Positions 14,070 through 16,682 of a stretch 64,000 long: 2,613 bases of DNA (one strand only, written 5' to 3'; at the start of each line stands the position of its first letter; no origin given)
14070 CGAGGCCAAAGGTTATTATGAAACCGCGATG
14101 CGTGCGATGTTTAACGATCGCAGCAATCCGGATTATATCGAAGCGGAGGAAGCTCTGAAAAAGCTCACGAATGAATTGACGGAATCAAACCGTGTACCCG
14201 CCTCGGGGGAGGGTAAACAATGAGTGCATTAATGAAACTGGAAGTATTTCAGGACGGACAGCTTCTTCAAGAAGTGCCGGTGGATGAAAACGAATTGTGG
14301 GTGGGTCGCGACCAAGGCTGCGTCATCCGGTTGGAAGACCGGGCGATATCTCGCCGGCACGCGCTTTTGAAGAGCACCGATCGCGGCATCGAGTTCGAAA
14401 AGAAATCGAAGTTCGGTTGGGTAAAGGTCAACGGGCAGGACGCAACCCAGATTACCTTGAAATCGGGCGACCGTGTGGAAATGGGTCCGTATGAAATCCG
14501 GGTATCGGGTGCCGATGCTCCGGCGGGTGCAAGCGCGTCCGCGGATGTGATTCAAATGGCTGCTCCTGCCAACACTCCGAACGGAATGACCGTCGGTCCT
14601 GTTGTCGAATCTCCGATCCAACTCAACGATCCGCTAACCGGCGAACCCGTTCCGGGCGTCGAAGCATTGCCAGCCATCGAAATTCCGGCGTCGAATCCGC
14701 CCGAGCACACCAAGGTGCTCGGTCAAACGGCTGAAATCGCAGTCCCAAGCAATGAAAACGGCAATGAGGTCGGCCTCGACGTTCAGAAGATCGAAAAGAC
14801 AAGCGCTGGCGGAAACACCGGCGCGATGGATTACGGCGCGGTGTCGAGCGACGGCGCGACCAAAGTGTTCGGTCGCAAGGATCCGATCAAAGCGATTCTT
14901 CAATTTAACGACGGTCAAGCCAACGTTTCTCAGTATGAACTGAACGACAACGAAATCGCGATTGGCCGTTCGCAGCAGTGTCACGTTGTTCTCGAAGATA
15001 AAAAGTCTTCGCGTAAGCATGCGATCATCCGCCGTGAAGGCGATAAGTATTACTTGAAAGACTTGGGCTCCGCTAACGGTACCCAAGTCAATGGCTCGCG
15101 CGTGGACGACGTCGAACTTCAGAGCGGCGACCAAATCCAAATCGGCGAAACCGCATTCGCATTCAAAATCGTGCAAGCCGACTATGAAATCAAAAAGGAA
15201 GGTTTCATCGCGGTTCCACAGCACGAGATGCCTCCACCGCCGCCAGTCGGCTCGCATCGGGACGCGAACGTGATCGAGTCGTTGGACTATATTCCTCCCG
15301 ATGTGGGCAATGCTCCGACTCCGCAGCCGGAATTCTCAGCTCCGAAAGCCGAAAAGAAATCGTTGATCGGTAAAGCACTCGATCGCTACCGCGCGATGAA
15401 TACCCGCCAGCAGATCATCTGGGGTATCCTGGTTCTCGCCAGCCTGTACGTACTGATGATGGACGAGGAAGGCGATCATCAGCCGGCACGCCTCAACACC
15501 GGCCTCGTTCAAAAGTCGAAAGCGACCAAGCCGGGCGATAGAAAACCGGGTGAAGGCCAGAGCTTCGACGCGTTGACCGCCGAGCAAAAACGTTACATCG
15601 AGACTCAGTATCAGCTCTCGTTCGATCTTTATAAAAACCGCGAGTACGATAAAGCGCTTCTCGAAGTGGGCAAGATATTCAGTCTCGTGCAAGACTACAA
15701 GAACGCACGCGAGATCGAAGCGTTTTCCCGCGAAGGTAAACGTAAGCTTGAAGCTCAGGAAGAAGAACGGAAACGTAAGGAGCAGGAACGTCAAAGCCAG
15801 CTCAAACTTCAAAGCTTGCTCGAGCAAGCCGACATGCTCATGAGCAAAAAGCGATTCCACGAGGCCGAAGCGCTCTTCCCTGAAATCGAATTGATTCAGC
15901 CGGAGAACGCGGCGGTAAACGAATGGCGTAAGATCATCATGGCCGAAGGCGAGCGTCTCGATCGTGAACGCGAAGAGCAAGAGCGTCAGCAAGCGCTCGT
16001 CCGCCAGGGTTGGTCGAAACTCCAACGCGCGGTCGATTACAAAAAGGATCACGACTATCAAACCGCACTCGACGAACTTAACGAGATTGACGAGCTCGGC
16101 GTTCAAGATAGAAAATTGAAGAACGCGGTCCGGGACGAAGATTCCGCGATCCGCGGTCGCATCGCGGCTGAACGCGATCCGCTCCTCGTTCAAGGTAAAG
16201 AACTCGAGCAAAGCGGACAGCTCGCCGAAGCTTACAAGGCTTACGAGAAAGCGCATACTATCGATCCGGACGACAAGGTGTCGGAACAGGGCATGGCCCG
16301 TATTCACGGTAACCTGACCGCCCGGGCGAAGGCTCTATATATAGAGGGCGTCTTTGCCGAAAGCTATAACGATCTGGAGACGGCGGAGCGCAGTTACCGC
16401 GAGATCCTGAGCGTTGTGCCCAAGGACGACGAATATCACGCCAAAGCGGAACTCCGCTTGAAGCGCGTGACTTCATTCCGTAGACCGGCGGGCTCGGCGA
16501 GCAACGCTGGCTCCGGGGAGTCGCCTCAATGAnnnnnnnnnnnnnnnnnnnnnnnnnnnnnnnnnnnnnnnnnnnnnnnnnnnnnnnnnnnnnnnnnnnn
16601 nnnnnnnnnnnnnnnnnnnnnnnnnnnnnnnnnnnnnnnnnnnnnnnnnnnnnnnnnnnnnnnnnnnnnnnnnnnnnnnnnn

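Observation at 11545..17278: Three consecutive FHA-domain membrane proteins (one with tandem FHA domains) plus a PP2C phosphatase, with no Hanks kinase in the window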

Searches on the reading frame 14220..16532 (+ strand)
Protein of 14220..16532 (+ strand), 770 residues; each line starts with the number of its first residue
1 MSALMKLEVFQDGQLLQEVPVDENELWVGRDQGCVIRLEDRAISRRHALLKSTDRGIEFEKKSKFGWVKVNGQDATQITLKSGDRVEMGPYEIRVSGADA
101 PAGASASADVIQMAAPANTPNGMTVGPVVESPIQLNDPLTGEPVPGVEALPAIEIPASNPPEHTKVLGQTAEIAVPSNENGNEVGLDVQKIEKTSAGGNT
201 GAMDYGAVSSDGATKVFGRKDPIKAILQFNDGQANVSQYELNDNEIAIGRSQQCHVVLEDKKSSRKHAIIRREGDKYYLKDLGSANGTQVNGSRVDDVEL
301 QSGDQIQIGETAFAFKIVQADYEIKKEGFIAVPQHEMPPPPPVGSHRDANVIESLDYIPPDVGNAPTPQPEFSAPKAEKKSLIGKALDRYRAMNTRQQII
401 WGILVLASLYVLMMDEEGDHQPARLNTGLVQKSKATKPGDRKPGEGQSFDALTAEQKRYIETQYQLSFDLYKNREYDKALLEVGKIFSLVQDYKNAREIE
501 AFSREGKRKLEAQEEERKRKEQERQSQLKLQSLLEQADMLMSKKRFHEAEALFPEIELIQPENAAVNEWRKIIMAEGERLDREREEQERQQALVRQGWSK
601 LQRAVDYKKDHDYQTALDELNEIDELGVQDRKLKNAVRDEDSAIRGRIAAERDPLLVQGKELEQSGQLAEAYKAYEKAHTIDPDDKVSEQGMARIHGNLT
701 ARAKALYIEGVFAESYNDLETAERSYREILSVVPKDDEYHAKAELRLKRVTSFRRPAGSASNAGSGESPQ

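Call 4: search_protein_families(library=pfam, proteins=[window:14220-16532:+], max_evalue=0.01)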
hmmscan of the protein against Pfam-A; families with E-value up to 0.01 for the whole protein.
window:14220-16532:+ (770 aa): 6 families
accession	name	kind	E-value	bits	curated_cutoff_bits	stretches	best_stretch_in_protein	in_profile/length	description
PF00498.31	FHA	-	2.2e-33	114.9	20.7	2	247-309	2-67/67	FHA domain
PF16697.10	Yop-YscD_cpl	-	3.3e-31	107.8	33.2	2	231-316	4-91/94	Inner membrane component of T3SS, cytoplasmic domain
PF07719.23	TPR_2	-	2.2e-09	37.2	27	1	658-685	7-34/34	Tetratricopeptide repeat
PF13428.12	TPR_14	-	3.7e-05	24.4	23.5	0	656-690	5-39/44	Tetratricopeptide repeat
PF00515.34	TPR_1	-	8.9e-05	22.6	27.8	1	659-685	8-34/34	Tetratricopeptide repeat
PF13181.12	TPR_8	-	0.00028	21.3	25.7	0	658-685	7-34/34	Tetratricopeptide repeat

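Call 5: search_protein_families(library=ncbifam, proteins=[window:14220-16532:+], max_evalue=0.01)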
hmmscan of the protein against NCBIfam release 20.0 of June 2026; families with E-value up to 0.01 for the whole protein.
window:14220-16532:+ (770 aa): 7 families
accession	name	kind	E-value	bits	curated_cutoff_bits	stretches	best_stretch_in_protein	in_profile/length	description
NF049868.1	FhaB_Rv0019c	equivalog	2.4e-26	92.7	125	1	224-313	66-156/158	FHA domain-containing protein FhaB/FipA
NF033760.1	gliding_GltG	equivalog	5.5e-26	91.3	650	2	232-320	12-101/650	adventurous gliding motility protein GltG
TIGR03354.1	VI_FHA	hypoth_equivalog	1.5e-24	87.6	120.25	2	235-555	15-259/420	type VI secretion system-associated FHA domain protein TagH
NF041660.2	oxygluDhInhib_OdhI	equivalog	8.3e-21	74.2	200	1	222-313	34-125/130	oxoglutarate dehydrogenase inhibitor Odhl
NF052573.1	HisKinEspAMyxo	equivalog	3.9e-19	68.2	1400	2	238-316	40-120/755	serine histidine kinase EspA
TIGR02500.1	type_III_yscD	equivalog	7.6e-08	31.7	86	1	17-110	13-108/413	type III secretion system inner membrane ring subunit SctD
NF052403.1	ESX1TransRegEspM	equivalog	1.7e-07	30.5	550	1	237-320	22-108/367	ESX-1 type VII secretion system transcriptional regulator EspM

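Call 37: find_homologous_proteins(query=window:14220-16532:+, max_evalue=1e-10)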
Query window:14220-16532:+ (770 aa): 165 proteins with E <= 1e-10 among 8000 candidates; the best 120 are listed.
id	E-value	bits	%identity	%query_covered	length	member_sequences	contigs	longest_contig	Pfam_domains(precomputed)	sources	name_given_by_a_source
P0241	0.0e+0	1695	100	99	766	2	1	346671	PF00498.32,PF16697.11,PF07719.24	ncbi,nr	ncbi:MAG: FHA domain-containing protein [Bdellovibrionales bacterium]|nr:FHA domain-containing prote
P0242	0.0e+0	1061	67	99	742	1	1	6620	PF00498.32,PF16697.11,PF07719.24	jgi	jgi:pSer/pThr/pTyr-binding forkhead associated (FHA) protein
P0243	3.1e-267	907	58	99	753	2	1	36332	PF00498.32,PF00515.35,PF16697.11,PF07719.24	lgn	-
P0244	8.8e-252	856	55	99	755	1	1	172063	PF00498.32,PF16697.11,PF07719.24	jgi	jgi:pSer/pThr/pTyr-binding forkhead associated (FHA) protein/tetratricopeptide (TPR) repeat protein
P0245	1.3e-245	835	55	98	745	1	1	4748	PF00498.32,PF16697.11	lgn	-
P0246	4.4e-239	814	54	98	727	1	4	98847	PF00498.32,PF16697.11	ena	-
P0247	4.0e-237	807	53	98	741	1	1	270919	PF00498.32,PF16697.11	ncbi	-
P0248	5.8e-232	790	51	100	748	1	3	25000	PF00498.32,PF16697.11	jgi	jgi:pSer/pThr/pTyr-binding forkhead associated (FHA) protein/tetratricopeptide (TPR) repeat protein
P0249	1.3e-231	789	52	99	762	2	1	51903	PF00498.32,PF16697.11,PF07719.24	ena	-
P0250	5.6e-231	787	52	98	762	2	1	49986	PF00498.32,PF16697.11,PF07719.24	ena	-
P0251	1.6e-230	786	52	98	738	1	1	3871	PF24575.2,PF00498.32,PF16697.11,PF07719.24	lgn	-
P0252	1.9e-230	785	54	99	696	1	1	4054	PF00498.32,PF16697.11,PF07719.24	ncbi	-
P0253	6.6e-228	777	52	98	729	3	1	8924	PF00498.32,PF16697.11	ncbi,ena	-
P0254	7.4e-228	777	52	99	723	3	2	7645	PF00498.32,PF16697.11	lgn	-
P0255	9.3e-227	773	52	98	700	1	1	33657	PF00498.32,PF16697.11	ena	-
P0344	9.7e-103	363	33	98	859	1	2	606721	PF00498.32,PF16697.11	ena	-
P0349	3.9e-100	355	31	97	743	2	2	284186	PF14559.13,PF00498.32,PF16697.11,PF07719.24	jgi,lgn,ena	jgi:pSer/pThr/pTyr-binding forkhead associated (FHA) protein/tetratricopeptide (TPR) repeat protein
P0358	2.4e-70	256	29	98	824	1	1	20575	PF00498.32,PF16697.11,PF07719.24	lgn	-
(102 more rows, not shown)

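Call 69: predict_structure(alignment_id=A2)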
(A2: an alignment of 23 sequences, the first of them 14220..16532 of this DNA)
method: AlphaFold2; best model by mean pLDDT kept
length: 770 residues; sequences in the alignment: 23
mean_pLDDT: 76.8   pTM: 0.37
mean pLDDT of the five models: 76.8, 75.6, 74.9, 74.1, 73.3
residues with pLDDT >= 90: 449; 70-90: 84; 50-70: 33; < 50: 204
segments of 3 or more residues with pLDDT < 50: 100-209, 211-219, 333-337, 341-369, 371-374, 415-445, 758-770
pLDDT, mean of each block of 10 residues (from residue 1): 78 93 91 94 94 91 93 94 94 83 38 36 33 34 37 38 33 35 33 32 41 46 86 93 95 96 95 94 92 96 95 91 67 49 38 40 40 49 77 80 82 52 36 36 58 90 95 94 92 89 92 92 95 97 95 96 95 94 94 96 97 96 94 97 97 97 96 96 95 94 95 93 95 93 94 64 44
secondary structure, 60 per line:
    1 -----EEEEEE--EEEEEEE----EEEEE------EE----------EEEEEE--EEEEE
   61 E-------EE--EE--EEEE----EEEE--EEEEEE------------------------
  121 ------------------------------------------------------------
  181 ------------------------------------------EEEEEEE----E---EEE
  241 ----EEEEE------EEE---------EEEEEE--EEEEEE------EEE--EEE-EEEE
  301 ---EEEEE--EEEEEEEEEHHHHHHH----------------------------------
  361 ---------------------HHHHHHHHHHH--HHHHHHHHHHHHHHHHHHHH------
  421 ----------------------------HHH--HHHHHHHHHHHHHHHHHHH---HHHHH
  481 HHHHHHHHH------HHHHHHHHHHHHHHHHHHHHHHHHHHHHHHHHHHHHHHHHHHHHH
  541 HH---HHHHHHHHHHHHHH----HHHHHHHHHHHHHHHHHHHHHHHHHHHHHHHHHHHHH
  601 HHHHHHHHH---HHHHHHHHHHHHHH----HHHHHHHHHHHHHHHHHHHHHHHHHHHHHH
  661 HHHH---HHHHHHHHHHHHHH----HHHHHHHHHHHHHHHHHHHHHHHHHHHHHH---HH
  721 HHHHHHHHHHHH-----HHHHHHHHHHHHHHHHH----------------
elements in order (helices of 4 or more, strands of 3 or more residues): E6-11 E14-20 E25-29 E48-53 E56-61 E77-80 E85-88 E91-96 E223-229 E238-240 E245-249 E256-258 E268-273 E276-281 E288-290 E293-295 E297-300 E304-308 E311-319 H320-326 H382-392 H395-414 H454-472 H476-489 H496-542 H546-559 H564-609 H613-626 H631-664 H668-681 H686-715 H719-732 H738-754

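Call 92: find_encoding_contigs(protein=P0344, flank=10000, max_places=1)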
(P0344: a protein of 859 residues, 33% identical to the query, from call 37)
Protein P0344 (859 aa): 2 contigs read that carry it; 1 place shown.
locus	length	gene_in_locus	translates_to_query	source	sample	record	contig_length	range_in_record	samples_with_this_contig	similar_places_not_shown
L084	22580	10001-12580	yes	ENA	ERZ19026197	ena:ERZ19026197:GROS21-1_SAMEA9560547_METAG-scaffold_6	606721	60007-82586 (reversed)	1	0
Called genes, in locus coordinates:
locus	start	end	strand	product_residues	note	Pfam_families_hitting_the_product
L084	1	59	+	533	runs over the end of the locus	PF01039:Carboxyl_trans, PF03255:ACCA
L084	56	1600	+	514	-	PF00289:Biotin_carb_N, PF02222:ATP-grasp (weak), PF02786:CPSase_L_D2, PF07478:Dala_Dala_lig_C, PF02785:Biotin_carb_C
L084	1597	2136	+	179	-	PF00364:Biotin_lipoyl, PF25917:BSH_RND, PF25973:BSH_CzcB (faint), PF25984:BSH_YknX (weak), PF25997:BSH_YhbJ (faint)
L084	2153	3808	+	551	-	PF01642:MM_CoA_mutase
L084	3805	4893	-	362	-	PF00933:Glyco_hydro_3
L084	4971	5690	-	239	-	-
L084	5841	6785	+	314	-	PF00482:T2SSF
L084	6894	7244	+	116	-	PF02643:DUF192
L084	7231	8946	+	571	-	PF16697:Yop-YscD_cpl, PF00498:FHA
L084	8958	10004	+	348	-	PF16697:Yop-YscD_cpl, PF00498:FHA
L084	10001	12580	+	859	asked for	PF00498:FHA, PF16697:Yop-YscD_cpl, PF00498:FHA, PF16697:Yop-YscD_cpl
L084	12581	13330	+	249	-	-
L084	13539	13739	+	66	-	PF16982:Flp1_like (faint)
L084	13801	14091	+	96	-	-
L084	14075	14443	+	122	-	-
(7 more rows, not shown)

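Call 93: find_encoding_contigs(protein=P0358, flank=10000, max_places=1)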
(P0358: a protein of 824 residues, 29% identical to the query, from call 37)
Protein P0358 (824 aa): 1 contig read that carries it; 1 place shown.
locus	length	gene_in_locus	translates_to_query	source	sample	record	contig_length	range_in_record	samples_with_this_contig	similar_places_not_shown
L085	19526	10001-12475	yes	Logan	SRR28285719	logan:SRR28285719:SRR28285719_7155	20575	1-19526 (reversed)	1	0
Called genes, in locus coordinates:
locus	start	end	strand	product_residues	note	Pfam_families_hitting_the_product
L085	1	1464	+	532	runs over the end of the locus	PF01642:MM_CoA_mutase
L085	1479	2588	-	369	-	PF00933:Glyco_hydro_3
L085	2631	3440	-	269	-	PF00528:BPD_transp_1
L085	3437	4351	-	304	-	PF19300:BPD_transp_1_N, PF00528:BPD_transp_1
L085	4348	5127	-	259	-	-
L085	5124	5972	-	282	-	PF03631:Virul_fac_BrkB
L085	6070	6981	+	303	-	PF00482:T2SSF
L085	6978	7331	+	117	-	PF02643:DUF192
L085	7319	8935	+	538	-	PF16697:Yop-YscD_cpl, PF00498:FHA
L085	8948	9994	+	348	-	PF16697:Yop-YscD_cpl, PF00498:FHA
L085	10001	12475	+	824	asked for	PF00498:FHA (weak), PF16697:Yop-YscD_cpl, PF00498:FHA, PF07719:TPR_2 (faint)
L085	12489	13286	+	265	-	PF00481:PP2C (faint), PF07228:SpoIIE (faint)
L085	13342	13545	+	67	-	-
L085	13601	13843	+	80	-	-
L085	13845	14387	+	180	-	PF01478:Peptidase_A24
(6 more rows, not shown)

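Call 94: find_encoding_contigs(protein=P0349, flank=10000, max_places=1)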
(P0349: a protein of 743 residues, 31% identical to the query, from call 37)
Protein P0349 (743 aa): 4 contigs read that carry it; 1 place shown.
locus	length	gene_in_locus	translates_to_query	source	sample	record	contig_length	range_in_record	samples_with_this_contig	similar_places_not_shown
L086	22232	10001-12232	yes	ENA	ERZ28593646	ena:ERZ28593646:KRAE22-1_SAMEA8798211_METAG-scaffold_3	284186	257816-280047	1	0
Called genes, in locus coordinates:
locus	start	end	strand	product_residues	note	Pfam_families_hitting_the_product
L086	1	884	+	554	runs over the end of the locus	PF01642:MM_CoA_mutase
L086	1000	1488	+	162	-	PF04940:BLUF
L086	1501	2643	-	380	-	PF00933:Glyco_hydro_3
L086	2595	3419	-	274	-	PF00528:BPD_transp_1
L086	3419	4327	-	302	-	PF00528:BPD_transp_1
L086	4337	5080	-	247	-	-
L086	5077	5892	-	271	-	PF03631:Virul_fac_BrkB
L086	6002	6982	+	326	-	PF00482:T2SSF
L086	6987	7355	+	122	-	PF02643:DUF192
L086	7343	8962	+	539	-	PF16697:Yop-YscD_cpl, PF00498:FHA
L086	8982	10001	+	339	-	PF16697:Yop-YscD_cpl, PF00498:FHA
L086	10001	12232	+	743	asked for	PF16697:Yop-YscD_cpl, PF00498:FHA, PF16697:Yop-YscD_cpl, PF00498:FHA, PF14559:TPR_19 (faint), PF07719:TPR_2 (faint)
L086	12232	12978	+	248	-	-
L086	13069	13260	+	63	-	PF16982:Flp1_like (weak)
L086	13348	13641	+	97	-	-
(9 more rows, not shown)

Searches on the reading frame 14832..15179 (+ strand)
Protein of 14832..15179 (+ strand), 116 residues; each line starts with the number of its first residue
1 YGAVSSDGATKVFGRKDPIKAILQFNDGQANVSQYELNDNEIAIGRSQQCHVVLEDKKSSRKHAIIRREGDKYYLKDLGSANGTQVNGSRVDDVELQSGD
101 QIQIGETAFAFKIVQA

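Call 108: search_solved_structures(query=window:14832-15179:+, max_evalue=0.000001, show_alignments=5)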
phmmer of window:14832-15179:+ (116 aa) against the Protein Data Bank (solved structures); distinct sequences matched with E-value up to 0.000001: 16.
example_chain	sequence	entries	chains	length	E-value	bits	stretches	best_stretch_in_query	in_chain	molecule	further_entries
6i2q_B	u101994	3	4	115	5.3e-12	49.3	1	22-111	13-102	Glycogen accumulation regulator GarA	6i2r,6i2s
8p5r_G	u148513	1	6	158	5.9e-12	49.1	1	20-111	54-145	Glycogen accumulation regulator GarA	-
2lc1_A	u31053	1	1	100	2.7e-11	47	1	22-109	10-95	Putative uncharacterized protein TB39.8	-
3po8_A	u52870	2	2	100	2.7e-11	47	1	22-109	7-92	Putative uncharacterized protein TB39.8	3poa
2kfu_A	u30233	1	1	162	3e-11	46.8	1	17-111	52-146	Rv1827 pThr 22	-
6i2p_D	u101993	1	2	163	3.1e-11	46.8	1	17-111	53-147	Glycogen accumulation regulator GarA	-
2kkl_A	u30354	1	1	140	3.4e-11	46.7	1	18-111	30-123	Uncharacterized protein Mb1858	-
7rj3_A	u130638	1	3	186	4.1e-11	46.4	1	17-111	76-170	Glycogen accumulation regulator GarA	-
3oun_A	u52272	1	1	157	1.1e-10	45.1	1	21-108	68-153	Putative uncharacterized protein TB39.8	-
6hc1_A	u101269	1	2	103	1.3e-09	41.5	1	33-111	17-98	GGDEF domain protein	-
6hc0_B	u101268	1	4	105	1.4e-09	41.5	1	33-111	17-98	GGDEF domain protein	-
6hbz_A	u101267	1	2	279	1.1e-08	38.6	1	33-111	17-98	GGDEF domain protein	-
2kb3_A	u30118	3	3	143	3.2e-08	37.1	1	23-111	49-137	Oxoglutarate dehydrogenase inhibitor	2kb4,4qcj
8p5x_G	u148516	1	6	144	3.2e-08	37.1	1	23-111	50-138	Oxoglutarate dehydrogenase inhibitor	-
2fez_A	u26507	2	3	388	2.2e-07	34.4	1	34-113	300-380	Probable regulatory protein embR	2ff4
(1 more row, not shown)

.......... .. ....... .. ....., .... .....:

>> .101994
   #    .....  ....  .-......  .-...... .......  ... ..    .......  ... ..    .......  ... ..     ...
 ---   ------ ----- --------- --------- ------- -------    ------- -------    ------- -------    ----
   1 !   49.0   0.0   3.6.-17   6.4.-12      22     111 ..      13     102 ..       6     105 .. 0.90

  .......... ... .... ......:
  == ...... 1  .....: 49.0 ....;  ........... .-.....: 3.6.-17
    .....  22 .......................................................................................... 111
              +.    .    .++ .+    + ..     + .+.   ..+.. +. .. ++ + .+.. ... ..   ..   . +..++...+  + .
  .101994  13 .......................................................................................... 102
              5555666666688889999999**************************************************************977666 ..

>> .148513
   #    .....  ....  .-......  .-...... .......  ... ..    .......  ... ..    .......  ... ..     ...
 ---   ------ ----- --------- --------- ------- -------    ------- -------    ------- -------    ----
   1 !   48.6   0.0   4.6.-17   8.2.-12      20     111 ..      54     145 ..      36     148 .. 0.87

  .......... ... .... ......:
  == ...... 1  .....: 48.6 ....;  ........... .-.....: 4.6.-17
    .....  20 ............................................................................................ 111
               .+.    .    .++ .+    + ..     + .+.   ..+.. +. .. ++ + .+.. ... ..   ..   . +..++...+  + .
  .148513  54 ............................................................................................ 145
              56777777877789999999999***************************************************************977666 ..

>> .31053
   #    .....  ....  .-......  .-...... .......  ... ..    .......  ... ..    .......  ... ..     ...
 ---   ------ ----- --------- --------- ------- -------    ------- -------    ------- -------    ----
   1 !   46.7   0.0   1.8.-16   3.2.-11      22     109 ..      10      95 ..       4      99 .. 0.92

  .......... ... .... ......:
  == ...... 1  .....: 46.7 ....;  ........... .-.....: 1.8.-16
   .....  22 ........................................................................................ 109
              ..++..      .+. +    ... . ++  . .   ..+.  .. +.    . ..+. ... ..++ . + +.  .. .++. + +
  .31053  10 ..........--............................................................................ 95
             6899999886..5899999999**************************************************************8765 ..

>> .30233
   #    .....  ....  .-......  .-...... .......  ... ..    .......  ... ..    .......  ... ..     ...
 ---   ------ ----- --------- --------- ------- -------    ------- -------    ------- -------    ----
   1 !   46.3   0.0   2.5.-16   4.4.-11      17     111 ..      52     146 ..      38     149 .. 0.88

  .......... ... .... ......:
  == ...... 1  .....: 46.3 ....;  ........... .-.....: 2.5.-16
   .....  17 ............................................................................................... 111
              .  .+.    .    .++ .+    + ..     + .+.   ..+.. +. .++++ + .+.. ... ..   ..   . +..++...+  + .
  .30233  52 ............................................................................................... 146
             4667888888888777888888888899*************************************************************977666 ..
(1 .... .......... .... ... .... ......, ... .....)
